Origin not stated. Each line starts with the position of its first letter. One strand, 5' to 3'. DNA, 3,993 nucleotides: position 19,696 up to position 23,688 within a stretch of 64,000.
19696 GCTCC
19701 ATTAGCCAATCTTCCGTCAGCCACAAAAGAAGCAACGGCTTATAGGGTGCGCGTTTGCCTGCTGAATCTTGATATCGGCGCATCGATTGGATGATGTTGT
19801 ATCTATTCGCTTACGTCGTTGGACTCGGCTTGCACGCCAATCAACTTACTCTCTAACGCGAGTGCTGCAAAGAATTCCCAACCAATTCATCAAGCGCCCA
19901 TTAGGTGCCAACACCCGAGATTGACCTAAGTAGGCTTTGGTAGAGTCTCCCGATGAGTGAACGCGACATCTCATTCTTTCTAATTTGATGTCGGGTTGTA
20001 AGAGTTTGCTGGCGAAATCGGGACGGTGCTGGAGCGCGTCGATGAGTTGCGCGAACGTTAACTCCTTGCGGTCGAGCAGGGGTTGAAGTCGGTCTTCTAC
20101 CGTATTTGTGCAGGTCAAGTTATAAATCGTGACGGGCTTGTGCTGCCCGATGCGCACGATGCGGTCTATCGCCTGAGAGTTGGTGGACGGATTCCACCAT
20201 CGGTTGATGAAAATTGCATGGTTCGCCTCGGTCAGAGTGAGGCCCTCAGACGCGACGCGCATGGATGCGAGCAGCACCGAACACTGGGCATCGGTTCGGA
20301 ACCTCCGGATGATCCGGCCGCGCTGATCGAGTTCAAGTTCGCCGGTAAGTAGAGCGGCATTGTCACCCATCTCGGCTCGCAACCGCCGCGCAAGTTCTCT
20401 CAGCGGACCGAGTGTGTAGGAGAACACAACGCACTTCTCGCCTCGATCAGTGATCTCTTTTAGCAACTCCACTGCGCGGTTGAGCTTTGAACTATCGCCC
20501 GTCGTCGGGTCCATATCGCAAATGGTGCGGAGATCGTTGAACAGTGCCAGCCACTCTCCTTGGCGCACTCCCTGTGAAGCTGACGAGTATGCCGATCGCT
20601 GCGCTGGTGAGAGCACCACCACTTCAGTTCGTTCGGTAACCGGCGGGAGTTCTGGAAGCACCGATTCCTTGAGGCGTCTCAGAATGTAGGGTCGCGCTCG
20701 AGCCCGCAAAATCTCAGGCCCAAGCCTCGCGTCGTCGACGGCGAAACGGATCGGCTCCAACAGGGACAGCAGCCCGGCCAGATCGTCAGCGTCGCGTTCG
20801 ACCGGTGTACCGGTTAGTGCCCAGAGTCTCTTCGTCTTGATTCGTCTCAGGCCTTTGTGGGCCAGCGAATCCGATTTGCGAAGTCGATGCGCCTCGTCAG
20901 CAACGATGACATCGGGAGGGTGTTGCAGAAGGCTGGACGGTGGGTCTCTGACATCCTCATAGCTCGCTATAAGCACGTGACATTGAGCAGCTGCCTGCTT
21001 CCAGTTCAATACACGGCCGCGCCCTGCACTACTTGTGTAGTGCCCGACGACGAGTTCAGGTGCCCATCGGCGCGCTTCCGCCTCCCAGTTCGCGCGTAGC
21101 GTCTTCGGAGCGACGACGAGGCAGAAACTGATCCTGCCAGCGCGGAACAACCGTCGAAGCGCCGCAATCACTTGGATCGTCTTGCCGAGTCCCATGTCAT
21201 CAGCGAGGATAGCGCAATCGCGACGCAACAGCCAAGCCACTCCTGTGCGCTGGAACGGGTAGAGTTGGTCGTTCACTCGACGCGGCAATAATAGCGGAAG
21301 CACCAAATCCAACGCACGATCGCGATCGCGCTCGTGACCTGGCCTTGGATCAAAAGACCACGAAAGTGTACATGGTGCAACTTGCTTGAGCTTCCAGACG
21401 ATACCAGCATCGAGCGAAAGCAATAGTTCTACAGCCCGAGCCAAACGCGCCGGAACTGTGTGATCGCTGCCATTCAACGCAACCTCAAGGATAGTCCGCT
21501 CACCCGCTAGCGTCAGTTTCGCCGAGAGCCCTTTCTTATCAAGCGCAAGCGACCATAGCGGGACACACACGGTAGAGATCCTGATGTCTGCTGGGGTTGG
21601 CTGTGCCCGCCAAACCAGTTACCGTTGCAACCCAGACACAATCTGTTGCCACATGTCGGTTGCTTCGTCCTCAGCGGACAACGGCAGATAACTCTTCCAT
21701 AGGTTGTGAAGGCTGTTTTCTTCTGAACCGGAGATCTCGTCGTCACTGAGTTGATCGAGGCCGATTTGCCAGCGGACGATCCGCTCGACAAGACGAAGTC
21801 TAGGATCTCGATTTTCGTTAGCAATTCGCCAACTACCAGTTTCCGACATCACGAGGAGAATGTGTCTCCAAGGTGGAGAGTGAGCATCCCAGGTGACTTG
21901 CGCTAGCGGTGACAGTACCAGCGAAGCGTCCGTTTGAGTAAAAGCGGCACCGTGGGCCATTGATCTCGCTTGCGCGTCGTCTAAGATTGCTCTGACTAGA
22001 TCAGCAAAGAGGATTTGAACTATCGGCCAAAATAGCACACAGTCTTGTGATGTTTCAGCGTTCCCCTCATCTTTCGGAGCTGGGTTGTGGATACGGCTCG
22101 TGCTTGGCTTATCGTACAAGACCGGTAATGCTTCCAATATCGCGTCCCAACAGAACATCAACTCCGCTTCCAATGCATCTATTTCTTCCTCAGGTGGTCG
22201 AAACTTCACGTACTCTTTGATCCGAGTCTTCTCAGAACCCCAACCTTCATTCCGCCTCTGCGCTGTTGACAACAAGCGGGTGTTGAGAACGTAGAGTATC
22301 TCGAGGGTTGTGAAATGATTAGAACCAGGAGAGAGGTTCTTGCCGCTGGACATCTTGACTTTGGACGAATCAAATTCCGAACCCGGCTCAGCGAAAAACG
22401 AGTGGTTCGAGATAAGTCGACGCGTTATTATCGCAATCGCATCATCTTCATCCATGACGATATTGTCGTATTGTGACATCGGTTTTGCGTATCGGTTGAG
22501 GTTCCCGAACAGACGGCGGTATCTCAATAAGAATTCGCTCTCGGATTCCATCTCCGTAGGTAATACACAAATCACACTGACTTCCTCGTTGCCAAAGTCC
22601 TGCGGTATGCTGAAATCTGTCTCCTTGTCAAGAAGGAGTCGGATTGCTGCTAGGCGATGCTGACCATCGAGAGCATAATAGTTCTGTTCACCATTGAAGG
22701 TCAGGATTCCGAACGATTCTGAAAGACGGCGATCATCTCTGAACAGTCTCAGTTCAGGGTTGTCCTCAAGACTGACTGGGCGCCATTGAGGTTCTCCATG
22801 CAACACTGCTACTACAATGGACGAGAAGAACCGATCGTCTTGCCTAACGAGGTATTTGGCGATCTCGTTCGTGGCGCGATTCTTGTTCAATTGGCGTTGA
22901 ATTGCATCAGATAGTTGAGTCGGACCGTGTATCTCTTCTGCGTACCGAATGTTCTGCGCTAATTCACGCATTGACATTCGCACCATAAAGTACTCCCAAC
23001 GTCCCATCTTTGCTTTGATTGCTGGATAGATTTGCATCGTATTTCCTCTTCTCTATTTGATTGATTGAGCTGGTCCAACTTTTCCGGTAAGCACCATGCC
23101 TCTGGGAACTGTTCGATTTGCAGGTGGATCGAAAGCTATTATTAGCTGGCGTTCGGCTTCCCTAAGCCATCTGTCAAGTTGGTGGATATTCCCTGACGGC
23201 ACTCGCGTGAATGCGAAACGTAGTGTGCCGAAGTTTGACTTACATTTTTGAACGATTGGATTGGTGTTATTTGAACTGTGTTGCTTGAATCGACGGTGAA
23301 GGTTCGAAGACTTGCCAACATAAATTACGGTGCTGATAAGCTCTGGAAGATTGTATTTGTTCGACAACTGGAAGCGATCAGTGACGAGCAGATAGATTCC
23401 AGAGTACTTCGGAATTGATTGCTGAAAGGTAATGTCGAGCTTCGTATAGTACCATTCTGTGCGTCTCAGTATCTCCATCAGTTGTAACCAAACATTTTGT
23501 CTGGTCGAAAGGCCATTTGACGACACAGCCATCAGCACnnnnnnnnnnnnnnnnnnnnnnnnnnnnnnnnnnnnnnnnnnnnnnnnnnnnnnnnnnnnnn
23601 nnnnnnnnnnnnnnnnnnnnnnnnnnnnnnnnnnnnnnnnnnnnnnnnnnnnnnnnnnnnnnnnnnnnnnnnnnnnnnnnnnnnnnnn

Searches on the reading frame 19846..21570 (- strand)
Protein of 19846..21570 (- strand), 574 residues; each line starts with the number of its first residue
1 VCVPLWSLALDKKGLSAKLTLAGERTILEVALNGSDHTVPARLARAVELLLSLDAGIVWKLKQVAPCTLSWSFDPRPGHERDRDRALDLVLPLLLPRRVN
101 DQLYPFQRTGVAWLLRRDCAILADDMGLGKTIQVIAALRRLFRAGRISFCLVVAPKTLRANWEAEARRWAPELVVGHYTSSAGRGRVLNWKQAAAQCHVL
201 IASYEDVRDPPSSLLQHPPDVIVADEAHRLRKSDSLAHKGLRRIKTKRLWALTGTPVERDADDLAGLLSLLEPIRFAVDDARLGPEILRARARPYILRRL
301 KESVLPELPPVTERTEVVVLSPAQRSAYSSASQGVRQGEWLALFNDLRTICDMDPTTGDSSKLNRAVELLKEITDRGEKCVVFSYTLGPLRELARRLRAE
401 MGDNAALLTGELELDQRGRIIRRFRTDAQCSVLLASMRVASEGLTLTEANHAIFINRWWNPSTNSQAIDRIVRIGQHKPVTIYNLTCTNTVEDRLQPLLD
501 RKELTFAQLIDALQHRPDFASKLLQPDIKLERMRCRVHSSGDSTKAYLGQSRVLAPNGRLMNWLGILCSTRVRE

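Call 7: search_protein_families(library=padloc, proteins=[window:19846-21570:-], max_evalue=0.01)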
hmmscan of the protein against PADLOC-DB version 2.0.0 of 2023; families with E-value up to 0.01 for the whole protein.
window:19846-21570:- (574 aa): 44 families (the best 25 are shown)
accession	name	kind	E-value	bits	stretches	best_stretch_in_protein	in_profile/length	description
PDLC00633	ZorD1|ZorD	-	3.9e-70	235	1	95-508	436-883/908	"SWI2/SNF2 helicase, Mrr-like nuclease"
PDLC00629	ZorD1|ZorD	-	8.6e-57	190.8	1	94-485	474-924/1012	"SWI2/SNF2 helicase, Mrr-like nuclease"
PDLC00634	ZorD1|ZorD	-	2.2e-56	189.3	1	94-483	486-934/1208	"SWI2/SNF2 helicase, Mrr-like nuclease"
PDLC02842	DpdE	-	1.7e-53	179.7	2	90-333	689-954/1176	DpdE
PDLC00631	ZorD1|ZorD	-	6.8e-52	174.4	1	102-493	441-888/1071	"SWI2/SNF2 helicase, Mrr-like nuclease"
PDLC02845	DpdE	-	5e-50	168.3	1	101-503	842-1266/1293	DpdE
PDLC02851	DpdE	-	5.9e-50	168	1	102-512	597-1037/1055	DpdE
PDLC00632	ZorD1|ZorD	-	3.9e-49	165.5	2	195-504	714-1074/1101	"SWI2/SNF2 helicase, Mrr-like nuclease"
PDLC02849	DpdE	-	3.2e-45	152.6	1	96-510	394-834/857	DpdE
PDLC02850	DpdE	-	7e-44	148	1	99-511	801-1243/1282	DpdE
PDLC02627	DrmD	-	5.2e-42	141.9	1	106-506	307-694/748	DrmD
PDLC02852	DpdE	-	4.1e-36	122.3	1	102-506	465-853/905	DpdE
PDLC00628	ZorD1|ZorD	-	8.6e-36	121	2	357-487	814-944/1171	"SWI2/SNF2 helicase, Mrr-like nuclease"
PDLC00627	ZorD1|ZorD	-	7.5e-35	118.2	2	356-484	824-959/1006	"SWI2/SNF2 helicase, Mrr-like nuclease"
PDLC02854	DpdE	-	1e-28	97.7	2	196-504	701-1056/1083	DpdE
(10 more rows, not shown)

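Call 12: search_protein_families(library=pfam, proteins=[window:19846-21570:-], max_evalue=0.01)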
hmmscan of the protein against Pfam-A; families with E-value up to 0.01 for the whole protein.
window:19846-21570:- (574 aa): 6 families
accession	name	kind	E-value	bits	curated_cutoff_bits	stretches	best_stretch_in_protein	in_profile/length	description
PF00176.29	SNF2-rel_dom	-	1.9e-44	152.4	24.9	1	106-330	1-251/290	SNF2-related domain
PF00271.37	Helicase_C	-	2.4e-17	63.6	23.5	1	367-475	7-110/110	Helicase conserved C-terminal domain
PF04851.21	ResIII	-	1.4e-09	38.5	22.5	1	122-257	28-163/164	Type III restriction enzyme, res subunit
PF00270.35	DEAD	-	3.6e-07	30.5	26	1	105-262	2-165/167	DEAD/DEAH box helicase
PF16203.11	ERCC3_RAD25_C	-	9.8e-05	22.2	27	1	362-476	45-153/248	ERCC3/RAD25/XPB C-terminal helicase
PF18766.7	SWI2_SNF2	-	0.0085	16.2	26.7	0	213-261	112-160/221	SWI2/SNF2 ATPase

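Call 13: search_protein_families(library=ncbifam, proteins=[window:19846-21570:-], max_evalue=0.01)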
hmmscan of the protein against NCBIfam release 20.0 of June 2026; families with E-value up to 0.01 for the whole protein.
window:19846-21570:- (574 aa): 13 families
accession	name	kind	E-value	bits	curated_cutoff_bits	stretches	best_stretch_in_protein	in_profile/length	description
NF058637.1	helic_SCO1167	equivalog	1.5e-64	218.5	1200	1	92-503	459-903/932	SCO1167/SCO6262 family helicase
NF053675.1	pilus_reg_Snf2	equivalog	1.1e-55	189.3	1100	1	98-516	580-1014/1029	pilus expression-regulating Snf2 family helicase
NF041790.1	anti-phage_ZorD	equivalog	1.9e-34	118.8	1500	2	195-483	702-1033/1035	type I Zorya anti-phage system protein ZorD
NF041062.1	DpdE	equivalog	1.1e-23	83.3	500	2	121-281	174-322/1048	protein DpdE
NF038317.1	DISARM_DrmD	equivalog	4.6e-21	74.9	610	2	341-491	466-626/1021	DISARM system SNF2-like helicase DrmD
NF038318.1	DISARM_DrmD_b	equivalog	1.2e-19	70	950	2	116-274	46-208/868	DISARM system SNF2-like helicase DrmD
NF042964.1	phospholipD_antiphage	equivalog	1e-18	67.1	1100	2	357-502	663-818/895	phospholipase D-like domain-containing anti-phage protein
NF003426.0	PRK04914.1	equivalog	3.4e-17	62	576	2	120-276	173-336/959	RNA polymerase-associated protein RapA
TIGR04095.1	dnd_restrict_1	equivalog_domain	1e-07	31.4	600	1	102-263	8-174/451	DNA phosphorothioation system restriction enzyme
NF008744.0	PRK11776.1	equivalog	1e-06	27.6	524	1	361-477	228-339/460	ATP-dependent RNA helicase DbpA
NF053631.1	RNA_helic_CshA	equivalog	0.00016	20.7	646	1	374-476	234-333/434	degradosome RNA helicase CshA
NF053636.1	DDHlcsCsdAPsy1082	equivalog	0.00036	19.2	890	1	378-477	244-337/512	DEAD/DEAH box helicase CsdA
NF058636.1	helic_sll1366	equivalog_domain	0.0012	17.6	550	1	95-130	550-589/589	sll1366 family intein-prone helicase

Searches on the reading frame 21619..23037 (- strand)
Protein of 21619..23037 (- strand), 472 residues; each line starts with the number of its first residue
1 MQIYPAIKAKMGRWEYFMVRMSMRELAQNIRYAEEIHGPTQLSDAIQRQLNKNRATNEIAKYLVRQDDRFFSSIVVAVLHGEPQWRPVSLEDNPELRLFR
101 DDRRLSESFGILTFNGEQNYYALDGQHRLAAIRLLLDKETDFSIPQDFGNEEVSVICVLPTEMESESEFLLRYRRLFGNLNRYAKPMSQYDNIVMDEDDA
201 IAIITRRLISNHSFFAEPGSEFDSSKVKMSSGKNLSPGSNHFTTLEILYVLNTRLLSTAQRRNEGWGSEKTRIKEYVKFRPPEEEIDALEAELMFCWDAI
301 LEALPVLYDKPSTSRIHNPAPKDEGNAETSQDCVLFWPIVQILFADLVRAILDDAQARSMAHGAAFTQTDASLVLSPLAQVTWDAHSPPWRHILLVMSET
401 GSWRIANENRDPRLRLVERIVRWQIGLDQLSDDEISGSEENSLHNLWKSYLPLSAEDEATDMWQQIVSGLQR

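Call 7: search_protein_families(library=padloc, proteins=[window:21619-23037:-], max_evalue=0.01)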
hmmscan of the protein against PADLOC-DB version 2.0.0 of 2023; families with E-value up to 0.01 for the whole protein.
window:21619-23037:- (472 aa): 1 family
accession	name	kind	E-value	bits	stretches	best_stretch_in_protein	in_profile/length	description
PDLC02658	DndB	-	6.8e-17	59.5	1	4-263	7-228/356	DndB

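Call 12: search_protein_families(library=pfam, proteins=[window:21619-23037:-], max_evalue=0.01)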
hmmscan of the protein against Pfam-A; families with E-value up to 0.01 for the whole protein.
window:21619-23037:- (472 aa): 1 family
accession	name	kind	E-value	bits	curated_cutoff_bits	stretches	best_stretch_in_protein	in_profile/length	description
PF14072.11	DndB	-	5.1e-30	105.1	29.1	1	4-395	1-311/338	DNA-sulfur modification-associated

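Call 13: search_protein_families(library=ncbifam, proteins=[window:21619-23037:-], max_evalue=0.01)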
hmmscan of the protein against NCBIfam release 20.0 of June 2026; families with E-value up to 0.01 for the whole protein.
window:21619-23037:- (472 aa): 3 families
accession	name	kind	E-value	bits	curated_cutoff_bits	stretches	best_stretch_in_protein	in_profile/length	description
TIGR03187.1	DGQHR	domain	5.4e-27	95.2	58.85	1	6-314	1-254/276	DGQHR domain-containing protein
TIGR03233.1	DNA_S_dndB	equivalog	1.2e-18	67.4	328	1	4-276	6-249/355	DNA sulfur modification protein DndB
TIGR04172.1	DGQHR_dnd_1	hypoth_equivalog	4.6e-06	25.9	450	1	7-143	4-135/381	DNA phosphorothioation-associated DGQHR protein 1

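Call 50: find_related_loci(query=A4, collection=metagenome_contigs, flank=10000)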
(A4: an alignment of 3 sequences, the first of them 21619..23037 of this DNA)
Query A4 (472 aa) in metagenome_contigs; peptide patterns used: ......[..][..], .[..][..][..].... (x = any residue, [..] = any of these).
94 stretches matched a pattern; 4 encode a relative of the query (tblastn E <= 1e-3); 4 distinct loci.
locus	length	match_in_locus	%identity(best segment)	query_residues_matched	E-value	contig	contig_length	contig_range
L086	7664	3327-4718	56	2-470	4e-176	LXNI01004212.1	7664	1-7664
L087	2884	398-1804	47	1-472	3e-147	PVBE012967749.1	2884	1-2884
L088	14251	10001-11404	58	1-468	2e-175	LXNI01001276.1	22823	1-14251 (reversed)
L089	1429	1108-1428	68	1-108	1e-46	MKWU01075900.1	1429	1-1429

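Call 52: find_homologous_proteins(query=window:21619-23037:-, max_evalue=1e-20)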
Query window:21619-23037:- (472 aa): 1090 proteins with E <= 1e-20 among 8000 candidates; the best 120 are listed.
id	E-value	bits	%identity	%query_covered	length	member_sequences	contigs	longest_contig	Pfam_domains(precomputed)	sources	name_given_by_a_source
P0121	0.0e+0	1072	100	100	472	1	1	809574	PF14072.12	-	-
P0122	1.3e-253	860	79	100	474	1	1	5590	PF14072.12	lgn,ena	-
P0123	4.1e-244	829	76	100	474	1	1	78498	PF14072.12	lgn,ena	-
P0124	6.5e-224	762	70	99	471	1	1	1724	PF14072.12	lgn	-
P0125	4.5e-215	733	67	100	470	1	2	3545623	PF14072.12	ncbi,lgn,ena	-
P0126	2.2e-211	721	66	100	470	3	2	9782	PF14072.12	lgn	-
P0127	1.8e-209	714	65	100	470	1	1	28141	PF14072.12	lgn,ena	-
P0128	1.2e-207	708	65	100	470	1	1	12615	PF14072.12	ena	-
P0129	2.8e-207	707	66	100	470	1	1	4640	PF14072.12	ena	-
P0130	1.4e-205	702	66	98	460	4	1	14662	PF14072.12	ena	-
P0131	2.4e-203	694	64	100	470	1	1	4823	PF14072.12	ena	-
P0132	2.4e-192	658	61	100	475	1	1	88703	PF14072.12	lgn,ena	-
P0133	8.6e-190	649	60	100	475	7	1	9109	PF14072.12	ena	-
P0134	1.4e-187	642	61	100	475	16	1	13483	PF14072.12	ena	-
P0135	1.6e-187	642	59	100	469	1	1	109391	PF14072.12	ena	-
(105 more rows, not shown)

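Call 53: find_encoding_contigs(protein=P0123, flank=10000, max_places=1)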
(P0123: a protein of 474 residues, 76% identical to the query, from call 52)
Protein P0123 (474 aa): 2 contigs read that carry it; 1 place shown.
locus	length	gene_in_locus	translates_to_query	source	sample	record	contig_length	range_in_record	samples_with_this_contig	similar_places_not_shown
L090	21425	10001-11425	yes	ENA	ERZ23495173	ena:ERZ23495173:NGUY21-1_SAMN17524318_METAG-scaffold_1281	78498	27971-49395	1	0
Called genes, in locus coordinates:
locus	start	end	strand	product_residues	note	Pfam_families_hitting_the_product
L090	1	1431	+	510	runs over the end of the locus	PF00884:Sulfatase, PF01663:Phosphodiest (faint), PF16347:SGSH_C, PF12411:Choline_sulf_C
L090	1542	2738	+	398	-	PF00266:Aminotran_5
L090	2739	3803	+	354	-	PF13182:DUF4007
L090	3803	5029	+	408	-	-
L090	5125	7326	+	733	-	-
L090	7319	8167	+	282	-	PF01507:PAPS_reduct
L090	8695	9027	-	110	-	-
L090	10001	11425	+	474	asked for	PF14072:DndB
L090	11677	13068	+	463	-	PF00176:SNF2-rel_dom, PF00270:DEAD (faint), PF04851:ResIII, PF00271:Helicase_C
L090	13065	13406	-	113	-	-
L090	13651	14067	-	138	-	PF13744:HTH_37 (weak), PF01381:HTH_3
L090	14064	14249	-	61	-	-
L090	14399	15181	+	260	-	PF03328:HpcH_HpaI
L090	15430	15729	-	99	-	-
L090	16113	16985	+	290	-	PF11236:DUF3037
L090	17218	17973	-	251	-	PF01507:PAPS_reduct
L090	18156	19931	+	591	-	-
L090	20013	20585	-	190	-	PF00857:Isochorismatase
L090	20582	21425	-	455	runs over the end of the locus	PF17767:NAPRTase_N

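Call 54: find_encoding_contigs(protein=P0125, flank=10000, max_places=1)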
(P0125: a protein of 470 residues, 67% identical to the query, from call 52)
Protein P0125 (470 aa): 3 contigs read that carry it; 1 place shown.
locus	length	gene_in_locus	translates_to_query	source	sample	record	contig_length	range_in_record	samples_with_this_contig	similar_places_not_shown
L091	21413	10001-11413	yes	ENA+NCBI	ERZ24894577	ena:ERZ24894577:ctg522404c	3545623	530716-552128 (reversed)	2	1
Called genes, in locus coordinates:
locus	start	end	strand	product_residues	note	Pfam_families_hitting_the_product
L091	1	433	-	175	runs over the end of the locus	PF00903:Glyoxalase, PF22677:Ble-like_N (weak), PF18029:Glyoxalase_6 (faint)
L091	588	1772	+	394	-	PF00266:Aminotran_5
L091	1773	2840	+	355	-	PF13182:DUF4007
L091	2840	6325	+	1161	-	-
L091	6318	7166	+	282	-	PF01507:PAPS_reduct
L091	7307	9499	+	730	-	-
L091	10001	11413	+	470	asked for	PF14072:DndB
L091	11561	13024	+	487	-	PF00176:SNF2-rel_dom, PF00270:DEAD (weak), PF04851:ResIII, PF18766:SWI2_SNF2 (weak), PF00271:Helicase_C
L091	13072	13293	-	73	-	-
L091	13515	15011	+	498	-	PF00884:Sulfatase, PF16347:SGSH_C, PF12411:Choline_sulf_C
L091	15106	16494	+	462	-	PF01979:Amidohydro_1, PF07969:Amidohydro_3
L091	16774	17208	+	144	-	PF01850:PIN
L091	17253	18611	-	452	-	PF22039:HUTI_composite_bact, PF01979:Amidohydro_1, PF07969:Amidohydro_3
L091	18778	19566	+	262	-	PF03328:HpcH_HpaI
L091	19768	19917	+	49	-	-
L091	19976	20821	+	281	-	PF01063:Aminotran_4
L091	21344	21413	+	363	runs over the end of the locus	PF00108:Thiolase_N, PF08545:ACP_syn_III, PF08541:ACP_syn_III_C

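Call 55: find_encoding_contigs(protein=P0132, flank=10000, max_places=1)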
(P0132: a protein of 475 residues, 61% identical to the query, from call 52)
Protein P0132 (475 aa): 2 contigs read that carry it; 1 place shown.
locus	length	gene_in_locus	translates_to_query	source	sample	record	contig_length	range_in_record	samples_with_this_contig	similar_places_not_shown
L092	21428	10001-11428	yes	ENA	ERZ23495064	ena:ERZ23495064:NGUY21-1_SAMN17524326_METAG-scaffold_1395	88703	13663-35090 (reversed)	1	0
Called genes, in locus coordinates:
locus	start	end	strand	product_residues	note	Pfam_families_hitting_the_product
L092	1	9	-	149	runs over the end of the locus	PF00903:Glyoxalase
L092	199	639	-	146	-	-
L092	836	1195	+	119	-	-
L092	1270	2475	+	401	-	PF00266:Aminotran_5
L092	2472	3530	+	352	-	PF13182:DUF4007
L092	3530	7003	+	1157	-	-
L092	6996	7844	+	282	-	PF01507:PAPS_reduct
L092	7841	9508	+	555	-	-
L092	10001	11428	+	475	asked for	PF14072:DndB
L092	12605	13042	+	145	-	PF00271:Helicase_C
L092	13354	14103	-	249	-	PF00106:adh_short, PF08659:KR, PF23441:SDR (weak), PF01370:Epimerase, PF13561:adh_short_C2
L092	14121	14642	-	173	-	-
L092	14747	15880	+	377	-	PF00144:Beta-lactamase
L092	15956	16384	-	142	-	PF00383:dCMP_cyt_deam_1, PF14437:MafB19-deam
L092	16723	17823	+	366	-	-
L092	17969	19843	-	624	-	PF12450:vWF_A, PF00092:VWA, PF13519:VWA_2, PF12034:YfbK_C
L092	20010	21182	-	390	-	PF00037:Fer4 (faint), PF12838:Fer4_7, PF13183:Fer4_8, PF13187:Fer4_9 (faint), PF13237:Fer4_10 (faint), PF13484:Fer4_16 (weak), PF13534:Fer4_17, PF02754:CCG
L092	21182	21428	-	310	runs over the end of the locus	PF01565:FAD_binding_4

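Call 92: search_protein_families(library=ncbifam, proteins=[L086:6570-7466:+], max_evalue=0.001)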
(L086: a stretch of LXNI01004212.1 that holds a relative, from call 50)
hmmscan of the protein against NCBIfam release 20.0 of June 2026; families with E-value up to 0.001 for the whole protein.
L086:6570-7466:+ (299 aa): 1 family
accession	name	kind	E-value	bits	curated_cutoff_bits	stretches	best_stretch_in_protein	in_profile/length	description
NF045808.1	PT-DNA_restrict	exception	9.6e-96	320.2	180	1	2-295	4-284/284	phosphorothioated DNA-binding restriction endonuclease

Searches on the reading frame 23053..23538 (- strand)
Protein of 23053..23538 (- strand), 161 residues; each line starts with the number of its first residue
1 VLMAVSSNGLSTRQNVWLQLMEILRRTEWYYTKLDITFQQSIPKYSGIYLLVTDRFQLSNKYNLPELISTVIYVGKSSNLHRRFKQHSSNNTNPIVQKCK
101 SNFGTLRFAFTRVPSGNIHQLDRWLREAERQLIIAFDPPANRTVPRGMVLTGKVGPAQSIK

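Call 7: search_protein_families(library=padloc, proteins=[window:23053-23538:-], max_evalue=0.01)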
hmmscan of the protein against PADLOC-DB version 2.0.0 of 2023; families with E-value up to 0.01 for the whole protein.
window:23053-23538:- (161 aa): 2 families
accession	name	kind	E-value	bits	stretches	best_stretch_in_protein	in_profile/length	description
PDLC04923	PDC-S14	-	0.0023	15.1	1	44-90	69-107/320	-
PDLC03975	UzuA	-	0.007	14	0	45-91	156-189/277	-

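Call 12: search_protein_families(library=pfam, proteins=[window:23053-23538:-], max_evalue=0.01)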
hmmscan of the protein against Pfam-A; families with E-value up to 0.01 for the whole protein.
window:23053-23538:- (161 aa): 2 families
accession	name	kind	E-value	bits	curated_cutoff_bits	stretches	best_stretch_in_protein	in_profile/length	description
PF01541.30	GIY-YIG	-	1.3e-05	25.8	22.6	1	69-111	12-52/78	GIY-YIG catalytic domain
PF20815.3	GIY_YIG_2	-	0.00023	21.6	22.4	1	65-109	27-67/153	GIY-YIG catalytic domain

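Call 13: search_protein_families(library=ncbifam, proteins=[window:23053-23538:-], max_evalue=0.01)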
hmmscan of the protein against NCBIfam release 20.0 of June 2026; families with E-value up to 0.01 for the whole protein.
window:23053-23538:- (161 aa): 1 family
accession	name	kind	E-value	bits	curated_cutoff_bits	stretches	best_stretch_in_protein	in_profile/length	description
TIGR01453.1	grpIintron_endo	subfamily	0.0001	22.4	56.05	1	62-111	5-57/215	group I intron endonuclease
